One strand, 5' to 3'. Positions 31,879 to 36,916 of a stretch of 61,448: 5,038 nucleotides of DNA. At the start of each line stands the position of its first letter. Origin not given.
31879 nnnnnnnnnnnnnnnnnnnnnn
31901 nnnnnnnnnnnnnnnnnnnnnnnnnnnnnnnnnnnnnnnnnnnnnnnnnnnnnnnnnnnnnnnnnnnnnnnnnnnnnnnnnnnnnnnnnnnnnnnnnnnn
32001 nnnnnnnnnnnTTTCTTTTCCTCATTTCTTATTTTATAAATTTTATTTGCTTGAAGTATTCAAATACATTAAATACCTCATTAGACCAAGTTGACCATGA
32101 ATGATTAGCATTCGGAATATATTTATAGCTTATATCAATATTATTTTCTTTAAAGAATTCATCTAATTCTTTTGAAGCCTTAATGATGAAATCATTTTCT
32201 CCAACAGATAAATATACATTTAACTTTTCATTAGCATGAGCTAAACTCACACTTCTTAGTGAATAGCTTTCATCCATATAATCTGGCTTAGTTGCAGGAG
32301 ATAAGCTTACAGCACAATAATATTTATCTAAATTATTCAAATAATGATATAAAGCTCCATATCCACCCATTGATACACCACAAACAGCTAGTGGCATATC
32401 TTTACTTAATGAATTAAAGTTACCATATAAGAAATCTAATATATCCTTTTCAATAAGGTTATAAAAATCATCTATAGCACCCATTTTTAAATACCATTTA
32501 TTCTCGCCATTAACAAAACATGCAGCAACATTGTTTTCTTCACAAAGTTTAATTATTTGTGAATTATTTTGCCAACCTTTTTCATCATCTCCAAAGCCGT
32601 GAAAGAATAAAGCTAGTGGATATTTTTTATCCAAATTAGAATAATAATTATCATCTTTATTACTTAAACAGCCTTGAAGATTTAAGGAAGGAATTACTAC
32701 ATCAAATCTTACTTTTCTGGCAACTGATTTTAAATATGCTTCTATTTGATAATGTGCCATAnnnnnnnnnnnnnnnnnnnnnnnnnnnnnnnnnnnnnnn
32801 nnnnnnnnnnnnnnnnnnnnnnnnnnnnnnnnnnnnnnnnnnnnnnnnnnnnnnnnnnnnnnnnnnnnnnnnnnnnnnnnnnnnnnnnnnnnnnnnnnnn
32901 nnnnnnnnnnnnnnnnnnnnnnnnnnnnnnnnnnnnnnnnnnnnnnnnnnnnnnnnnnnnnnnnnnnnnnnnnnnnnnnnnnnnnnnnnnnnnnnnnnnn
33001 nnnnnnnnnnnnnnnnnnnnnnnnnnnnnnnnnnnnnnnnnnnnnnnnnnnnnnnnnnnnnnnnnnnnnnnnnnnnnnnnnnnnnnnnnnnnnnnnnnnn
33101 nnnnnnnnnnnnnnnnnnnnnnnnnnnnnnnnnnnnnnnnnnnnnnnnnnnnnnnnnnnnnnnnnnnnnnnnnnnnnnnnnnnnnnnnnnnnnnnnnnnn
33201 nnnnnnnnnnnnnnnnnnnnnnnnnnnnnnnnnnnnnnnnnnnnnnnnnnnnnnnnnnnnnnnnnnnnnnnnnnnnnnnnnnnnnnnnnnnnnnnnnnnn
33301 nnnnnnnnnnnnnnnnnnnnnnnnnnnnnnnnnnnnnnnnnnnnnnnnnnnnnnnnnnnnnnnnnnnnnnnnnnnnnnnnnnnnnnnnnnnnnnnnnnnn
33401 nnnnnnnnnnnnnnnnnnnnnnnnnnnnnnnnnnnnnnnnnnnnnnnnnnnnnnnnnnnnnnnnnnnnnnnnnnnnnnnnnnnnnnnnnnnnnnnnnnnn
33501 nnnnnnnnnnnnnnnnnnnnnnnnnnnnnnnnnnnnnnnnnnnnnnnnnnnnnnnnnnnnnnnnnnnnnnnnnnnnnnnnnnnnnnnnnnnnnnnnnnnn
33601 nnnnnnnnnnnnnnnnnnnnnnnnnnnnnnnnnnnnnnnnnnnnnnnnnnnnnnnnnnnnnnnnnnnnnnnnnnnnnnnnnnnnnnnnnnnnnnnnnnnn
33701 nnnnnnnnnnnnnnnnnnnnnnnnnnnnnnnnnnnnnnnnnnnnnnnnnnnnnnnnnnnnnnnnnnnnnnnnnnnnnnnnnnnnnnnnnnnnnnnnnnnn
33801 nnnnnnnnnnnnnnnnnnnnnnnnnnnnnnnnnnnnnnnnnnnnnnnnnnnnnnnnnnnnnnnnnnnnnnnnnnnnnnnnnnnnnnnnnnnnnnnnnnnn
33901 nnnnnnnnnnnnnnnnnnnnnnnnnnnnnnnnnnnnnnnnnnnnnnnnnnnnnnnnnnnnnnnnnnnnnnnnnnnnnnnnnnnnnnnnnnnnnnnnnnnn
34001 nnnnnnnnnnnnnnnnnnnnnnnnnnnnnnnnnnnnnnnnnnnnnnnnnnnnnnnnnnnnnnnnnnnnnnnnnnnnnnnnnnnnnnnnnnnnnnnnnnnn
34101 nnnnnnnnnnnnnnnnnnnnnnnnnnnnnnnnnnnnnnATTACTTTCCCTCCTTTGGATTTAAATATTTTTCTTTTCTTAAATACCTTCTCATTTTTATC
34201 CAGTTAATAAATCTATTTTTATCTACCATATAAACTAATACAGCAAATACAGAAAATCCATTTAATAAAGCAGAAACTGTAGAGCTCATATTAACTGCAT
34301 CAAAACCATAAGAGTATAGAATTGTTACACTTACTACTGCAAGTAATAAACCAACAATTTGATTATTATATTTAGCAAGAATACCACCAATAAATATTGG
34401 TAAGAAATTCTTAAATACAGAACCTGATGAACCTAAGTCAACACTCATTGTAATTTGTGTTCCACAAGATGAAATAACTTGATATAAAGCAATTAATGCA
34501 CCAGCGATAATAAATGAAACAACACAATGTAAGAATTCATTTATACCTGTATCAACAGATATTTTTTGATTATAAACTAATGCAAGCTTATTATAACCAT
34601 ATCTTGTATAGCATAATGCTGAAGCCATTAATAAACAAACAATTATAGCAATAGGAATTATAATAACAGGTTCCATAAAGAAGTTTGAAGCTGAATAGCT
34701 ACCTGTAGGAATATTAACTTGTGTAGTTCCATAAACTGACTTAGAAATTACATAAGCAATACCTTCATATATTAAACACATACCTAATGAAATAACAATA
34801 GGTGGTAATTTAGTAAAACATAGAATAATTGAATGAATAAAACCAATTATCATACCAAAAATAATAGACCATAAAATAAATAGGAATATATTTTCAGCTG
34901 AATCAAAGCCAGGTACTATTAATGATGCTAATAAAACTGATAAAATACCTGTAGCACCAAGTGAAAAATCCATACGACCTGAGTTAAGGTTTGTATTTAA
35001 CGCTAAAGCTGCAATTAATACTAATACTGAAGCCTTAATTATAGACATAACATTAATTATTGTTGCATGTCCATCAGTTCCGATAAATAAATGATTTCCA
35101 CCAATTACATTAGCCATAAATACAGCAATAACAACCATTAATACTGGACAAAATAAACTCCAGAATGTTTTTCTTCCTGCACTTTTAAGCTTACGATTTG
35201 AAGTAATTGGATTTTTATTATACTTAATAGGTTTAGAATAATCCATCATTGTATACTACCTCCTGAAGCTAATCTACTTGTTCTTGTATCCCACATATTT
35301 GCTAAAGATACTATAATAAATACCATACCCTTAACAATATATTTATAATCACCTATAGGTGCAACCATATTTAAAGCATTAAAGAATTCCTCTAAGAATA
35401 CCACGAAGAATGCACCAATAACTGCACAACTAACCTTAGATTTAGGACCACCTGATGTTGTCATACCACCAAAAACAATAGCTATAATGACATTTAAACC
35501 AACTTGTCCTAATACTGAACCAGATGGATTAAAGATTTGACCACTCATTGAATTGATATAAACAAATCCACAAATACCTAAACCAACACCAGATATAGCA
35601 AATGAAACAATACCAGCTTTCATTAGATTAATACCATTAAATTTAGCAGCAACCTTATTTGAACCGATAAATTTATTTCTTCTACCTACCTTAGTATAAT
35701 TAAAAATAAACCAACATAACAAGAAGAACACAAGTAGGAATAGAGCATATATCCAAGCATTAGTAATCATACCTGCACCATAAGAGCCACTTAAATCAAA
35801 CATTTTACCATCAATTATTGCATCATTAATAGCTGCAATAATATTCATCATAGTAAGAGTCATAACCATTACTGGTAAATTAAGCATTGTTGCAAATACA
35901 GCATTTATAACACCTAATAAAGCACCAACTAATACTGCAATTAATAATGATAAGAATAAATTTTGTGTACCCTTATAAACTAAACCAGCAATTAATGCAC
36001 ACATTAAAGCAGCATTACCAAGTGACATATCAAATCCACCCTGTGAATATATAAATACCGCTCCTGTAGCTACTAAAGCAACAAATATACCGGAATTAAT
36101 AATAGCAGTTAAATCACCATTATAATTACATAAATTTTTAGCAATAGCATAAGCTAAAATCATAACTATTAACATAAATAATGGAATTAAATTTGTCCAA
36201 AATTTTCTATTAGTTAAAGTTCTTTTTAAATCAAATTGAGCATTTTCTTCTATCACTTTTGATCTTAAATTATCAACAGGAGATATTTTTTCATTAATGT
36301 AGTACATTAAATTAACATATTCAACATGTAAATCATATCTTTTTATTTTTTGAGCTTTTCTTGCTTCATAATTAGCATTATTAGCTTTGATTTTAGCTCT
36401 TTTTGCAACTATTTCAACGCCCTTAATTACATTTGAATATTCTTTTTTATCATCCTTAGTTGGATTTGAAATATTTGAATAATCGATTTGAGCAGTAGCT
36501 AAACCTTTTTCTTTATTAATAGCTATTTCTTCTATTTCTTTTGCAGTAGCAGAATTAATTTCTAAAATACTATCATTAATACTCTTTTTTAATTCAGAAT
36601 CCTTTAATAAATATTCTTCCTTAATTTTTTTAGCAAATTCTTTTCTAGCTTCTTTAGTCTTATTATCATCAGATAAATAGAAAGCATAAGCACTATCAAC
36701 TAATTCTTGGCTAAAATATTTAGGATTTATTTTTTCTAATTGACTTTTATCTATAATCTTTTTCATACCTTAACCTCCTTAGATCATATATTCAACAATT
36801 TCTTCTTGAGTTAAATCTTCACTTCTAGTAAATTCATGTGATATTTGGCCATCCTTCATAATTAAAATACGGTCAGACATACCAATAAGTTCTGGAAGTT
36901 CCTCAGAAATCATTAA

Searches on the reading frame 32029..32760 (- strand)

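Call 26: search_protein_families(library=pfam, proteins=[window:32029-32760:-], max_evalue=0.001)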
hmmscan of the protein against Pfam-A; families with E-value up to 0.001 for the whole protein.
window:32029-32760:- (243 aa): 4 families
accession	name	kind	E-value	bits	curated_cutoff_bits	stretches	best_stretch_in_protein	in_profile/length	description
PF00756.26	Esterase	-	4.4e-15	56.6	22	1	42-227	19-242/251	Putative esterase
PF02230.22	Abhydrolase_2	-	1.5e-06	28.6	23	0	125-223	108-202/217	Phospholipase/Carboxylesterase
PF12146.15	Hydrolase_4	-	3.5e-06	26.9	27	1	105-161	60-116/239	Serine aminopeptidase, S33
PF01738.24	DLH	-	4.6e-05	23.5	21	1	123-228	98-194/217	Dienelactone hydrolase family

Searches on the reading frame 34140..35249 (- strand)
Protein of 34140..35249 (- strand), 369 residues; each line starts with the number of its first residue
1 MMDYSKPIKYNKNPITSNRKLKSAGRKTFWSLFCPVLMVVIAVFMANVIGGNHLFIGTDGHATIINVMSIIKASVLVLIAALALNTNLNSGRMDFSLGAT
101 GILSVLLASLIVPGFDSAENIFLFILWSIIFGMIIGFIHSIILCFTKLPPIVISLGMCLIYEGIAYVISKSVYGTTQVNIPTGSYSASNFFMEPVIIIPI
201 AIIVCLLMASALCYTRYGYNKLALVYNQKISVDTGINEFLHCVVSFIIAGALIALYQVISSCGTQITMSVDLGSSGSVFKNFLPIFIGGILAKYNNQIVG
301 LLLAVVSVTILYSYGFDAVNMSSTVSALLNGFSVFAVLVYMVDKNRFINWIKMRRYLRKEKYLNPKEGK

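Call 25: search_protein_families(library=pfam, proteins=[window:34140-35249:-], max_evalue=0.001)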
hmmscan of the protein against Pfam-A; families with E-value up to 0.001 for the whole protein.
window:34140-35249:- (369 aa): 1 family
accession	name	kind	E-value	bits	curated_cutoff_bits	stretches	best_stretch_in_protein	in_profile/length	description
PF02653.21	BPD_transp_2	-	1.4e-12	47.7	26.8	1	69-336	4-267/269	Branched-chain amino acid transport system / permease component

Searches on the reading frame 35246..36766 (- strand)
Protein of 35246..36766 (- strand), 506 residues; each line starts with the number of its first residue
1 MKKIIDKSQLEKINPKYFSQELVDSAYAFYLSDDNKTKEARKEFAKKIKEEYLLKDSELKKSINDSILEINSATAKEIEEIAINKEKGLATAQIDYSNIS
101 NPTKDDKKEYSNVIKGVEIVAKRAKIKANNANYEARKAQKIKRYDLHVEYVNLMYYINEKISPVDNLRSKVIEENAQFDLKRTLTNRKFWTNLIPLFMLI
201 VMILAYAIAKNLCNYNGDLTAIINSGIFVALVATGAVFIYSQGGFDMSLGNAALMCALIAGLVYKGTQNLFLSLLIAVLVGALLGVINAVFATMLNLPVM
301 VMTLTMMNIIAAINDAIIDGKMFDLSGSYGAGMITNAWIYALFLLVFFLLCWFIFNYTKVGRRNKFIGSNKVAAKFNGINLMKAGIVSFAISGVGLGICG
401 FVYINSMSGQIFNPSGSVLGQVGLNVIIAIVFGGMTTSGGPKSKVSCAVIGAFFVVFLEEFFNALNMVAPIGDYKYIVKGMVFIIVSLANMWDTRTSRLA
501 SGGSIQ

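Call 25: search_protein_families(library=pfam, proteins=[window:35246-36766:-], max_evalue=0.001)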
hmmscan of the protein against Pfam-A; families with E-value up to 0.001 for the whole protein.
window:35246-36766:- (506 aa): 1 family
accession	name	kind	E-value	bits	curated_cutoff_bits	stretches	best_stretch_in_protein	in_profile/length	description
PF02653.21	BPD_transp_2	-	2.5e-26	92.9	26.8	1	221-486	4-268/269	Branched-chain amino acid transport system / permease component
